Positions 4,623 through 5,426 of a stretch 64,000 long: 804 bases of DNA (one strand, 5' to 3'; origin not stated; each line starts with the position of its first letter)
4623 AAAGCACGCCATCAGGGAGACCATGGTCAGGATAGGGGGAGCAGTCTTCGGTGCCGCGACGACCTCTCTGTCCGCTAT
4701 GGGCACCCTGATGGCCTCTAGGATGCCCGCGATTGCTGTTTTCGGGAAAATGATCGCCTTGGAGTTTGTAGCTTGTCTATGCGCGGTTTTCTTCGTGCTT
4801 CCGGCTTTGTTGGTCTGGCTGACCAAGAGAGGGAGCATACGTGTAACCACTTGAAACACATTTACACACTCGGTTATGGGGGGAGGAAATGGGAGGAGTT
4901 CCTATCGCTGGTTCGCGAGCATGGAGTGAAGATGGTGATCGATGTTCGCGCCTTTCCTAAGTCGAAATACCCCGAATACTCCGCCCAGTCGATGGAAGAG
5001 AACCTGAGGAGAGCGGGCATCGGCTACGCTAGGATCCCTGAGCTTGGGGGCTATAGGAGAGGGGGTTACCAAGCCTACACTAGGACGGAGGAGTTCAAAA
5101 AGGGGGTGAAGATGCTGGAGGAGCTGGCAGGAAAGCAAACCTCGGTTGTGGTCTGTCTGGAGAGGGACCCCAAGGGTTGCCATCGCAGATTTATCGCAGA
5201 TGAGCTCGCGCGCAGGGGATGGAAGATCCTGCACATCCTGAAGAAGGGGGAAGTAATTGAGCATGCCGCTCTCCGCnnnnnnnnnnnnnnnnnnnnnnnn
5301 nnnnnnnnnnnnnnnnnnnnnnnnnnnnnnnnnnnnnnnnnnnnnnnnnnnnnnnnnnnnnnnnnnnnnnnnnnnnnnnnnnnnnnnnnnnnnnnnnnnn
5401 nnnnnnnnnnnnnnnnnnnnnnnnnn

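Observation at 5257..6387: Unusual domain fusion: YjeF-N (NAD(P)HX epimerase) joined to DUF523 rather than the usual YjeF-C dehydratase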

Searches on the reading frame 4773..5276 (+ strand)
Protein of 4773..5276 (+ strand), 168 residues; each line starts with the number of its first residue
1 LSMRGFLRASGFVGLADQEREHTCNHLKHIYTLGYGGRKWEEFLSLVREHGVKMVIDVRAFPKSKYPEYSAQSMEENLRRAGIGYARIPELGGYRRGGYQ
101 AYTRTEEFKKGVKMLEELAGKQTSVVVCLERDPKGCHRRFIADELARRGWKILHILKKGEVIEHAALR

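Call 12: search_protein_families(library=pfam, proteins=[window:4773-5276:+], max_evalue=0.001)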
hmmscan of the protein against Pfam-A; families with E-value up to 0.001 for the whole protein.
window:4773-5276:+ (168 aa): 1 family
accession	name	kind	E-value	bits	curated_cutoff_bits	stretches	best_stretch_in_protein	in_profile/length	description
PF04343.18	DUF488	-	6.3e-22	78.9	22.2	1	40-144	2-120/121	Domain of unknown function DUF488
